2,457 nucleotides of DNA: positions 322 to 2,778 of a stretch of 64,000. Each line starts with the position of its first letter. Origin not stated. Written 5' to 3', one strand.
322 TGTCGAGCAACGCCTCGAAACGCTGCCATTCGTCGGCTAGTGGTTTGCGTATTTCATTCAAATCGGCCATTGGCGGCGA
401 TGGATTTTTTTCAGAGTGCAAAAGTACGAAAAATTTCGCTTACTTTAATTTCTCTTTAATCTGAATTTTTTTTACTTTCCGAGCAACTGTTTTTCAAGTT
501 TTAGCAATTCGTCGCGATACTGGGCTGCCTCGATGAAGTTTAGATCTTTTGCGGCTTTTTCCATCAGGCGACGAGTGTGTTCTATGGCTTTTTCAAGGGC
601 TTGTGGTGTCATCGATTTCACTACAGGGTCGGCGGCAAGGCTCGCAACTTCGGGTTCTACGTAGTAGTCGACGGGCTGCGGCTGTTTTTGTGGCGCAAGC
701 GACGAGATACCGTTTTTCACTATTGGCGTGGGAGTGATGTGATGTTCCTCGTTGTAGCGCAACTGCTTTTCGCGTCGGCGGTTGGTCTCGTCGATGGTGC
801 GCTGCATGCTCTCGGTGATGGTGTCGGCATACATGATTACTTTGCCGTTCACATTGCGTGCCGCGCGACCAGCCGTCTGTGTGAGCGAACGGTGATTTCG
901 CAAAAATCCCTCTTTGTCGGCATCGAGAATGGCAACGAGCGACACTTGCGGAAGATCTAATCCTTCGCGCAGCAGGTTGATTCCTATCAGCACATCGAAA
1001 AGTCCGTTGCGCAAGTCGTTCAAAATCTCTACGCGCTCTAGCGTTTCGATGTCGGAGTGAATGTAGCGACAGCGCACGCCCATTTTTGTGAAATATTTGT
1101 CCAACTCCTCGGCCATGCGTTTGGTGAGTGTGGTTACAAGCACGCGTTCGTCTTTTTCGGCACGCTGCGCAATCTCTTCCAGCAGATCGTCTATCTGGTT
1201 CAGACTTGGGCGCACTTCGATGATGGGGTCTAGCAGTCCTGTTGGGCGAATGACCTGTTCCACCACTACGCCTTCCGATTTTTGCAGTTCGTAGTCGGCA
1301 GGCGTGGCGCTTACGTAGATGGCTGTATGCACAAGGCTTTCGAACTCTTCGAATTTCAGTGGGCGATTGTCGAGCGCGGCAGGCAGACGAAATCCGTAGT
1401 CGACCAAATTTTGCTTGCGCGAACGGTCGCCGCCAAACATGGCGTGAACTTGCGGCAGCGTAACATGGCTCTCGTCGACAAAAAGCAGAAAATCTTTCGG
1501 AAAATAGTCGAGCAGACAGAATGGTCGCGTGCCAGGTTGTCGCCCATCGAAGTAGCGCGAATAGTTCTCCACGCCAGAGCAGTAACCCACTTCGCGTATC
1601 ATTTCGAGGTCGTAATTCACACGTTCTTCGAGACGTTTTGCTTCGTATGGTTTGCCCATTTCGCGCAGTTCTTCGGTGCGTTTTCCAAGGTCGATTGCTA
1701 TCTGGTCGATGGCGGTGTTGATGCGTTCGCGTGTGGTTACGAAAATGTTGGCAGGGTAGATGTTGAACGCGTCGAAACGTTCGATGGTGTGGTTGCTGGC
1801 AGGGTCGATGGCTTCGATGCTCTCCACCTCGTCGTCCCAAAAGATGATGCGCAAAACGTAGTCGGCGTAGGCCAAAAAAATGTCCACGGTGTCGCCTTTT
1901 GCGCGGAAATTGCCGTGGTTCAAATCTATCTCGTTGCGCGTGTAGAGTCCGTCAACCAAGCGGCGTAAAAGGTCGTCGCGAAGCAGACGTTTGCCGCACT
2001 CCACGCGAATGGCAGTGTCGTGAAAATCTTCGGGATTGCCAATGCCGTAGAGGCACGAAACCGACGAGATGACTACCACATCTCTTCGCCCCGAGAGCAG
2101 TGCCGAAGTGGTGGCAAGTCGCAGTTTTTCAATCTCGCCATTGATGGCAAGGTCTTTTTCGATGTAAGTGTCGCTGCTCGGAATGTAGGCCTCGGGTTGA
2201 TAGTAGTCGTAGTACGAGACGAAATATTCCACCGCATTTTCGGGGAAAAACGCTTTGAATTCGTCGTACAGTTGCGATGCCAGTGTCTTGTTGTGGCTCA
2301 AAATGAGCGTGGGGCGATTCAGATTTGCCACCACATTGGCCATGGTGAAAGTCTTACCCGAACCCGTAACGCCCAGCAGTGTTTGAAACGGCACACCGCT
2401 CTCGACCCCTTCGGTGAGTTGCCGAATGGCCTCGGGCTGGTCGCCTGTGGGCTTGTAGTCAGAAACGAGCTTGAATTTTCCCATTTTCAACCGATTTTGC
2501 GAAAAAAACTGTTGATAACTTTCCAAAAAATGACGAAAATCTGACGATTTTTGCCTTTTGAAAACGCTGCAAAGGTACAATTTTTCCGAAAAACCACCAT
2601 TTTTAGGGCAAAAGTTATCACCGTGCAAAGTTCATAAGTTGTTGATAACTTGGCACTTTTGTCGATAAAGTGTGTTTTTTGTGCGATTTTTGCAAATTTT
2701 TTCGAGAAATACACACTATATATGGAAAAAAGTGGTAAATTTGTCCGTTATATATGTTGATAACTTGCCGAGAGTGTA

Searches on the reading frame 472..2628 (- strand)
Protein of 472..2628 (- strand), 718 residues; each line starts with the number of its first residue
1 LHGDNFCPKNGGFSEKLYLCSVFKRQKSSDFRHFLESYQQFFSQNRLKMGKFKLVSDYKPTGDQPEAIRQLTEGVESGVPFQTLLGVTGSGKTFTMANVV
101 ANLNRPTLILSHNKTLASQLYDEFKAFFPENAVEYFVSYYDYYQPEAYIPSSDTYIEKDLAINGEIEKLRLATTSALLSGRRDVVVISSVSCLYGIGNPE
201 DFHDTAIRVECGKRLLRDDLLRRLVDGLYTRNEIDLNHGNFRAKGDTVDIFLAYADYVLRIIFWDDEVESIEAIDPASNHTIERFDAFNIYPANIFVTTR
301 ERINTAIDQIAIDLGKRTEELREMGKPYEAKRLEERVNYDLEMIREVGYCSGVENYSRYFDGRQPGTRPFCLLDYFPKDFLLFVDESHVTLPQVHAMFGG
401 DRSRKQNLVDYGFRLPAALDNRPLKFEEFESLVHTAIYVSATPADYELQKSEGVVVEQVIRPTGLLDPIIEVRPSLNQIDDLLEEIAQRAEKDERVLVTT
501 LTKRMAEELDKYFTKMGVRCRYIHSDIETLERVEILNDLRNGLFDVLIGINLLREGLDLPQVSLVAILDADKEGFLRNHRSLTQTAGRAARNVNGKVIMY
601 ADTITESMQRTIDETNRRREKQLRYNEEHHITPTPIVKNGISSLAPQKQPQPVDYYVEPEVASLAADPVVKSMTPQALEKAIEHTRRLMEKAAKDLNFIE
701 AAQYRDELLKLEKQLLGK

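Call 30: search_protein_families(library=pfam, proteins=[window:472-2628:-], max_evalue=0.001)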
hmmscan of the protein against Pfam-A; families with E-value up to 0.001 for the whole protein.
window:472-2628:- (718 aa): 6 families
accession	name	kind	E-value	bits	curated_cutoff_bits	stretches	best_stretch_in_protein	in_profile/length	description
PF17757.6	UvrB_inter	-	3.8e-29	101.1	22.9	1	207-296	1-91/91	UvrB interaction domain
PF12344.14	UvrB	-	8.2e-22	77.2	27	1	599-639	1-41/43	Ultra-violet resistance protein B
PF00271.37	Helicase_C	-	2.8e-21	76.3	23.5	1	479-592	3-109/110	Helicase conserved C-terminal domain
PF04851.21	ResIII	-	6.1e-11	42.9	22.5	1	59-133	3-82/164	Type III restriction enzyme, res subunit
PF02151.25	UVR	-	9.2e-07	28.9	21.5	1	679-714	1-36/36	UvrB/uvrC motif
PF00270.35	DEAD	-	2.2e-05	24.7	26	0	63-131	3-72/167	DEAD/DEAH box helicase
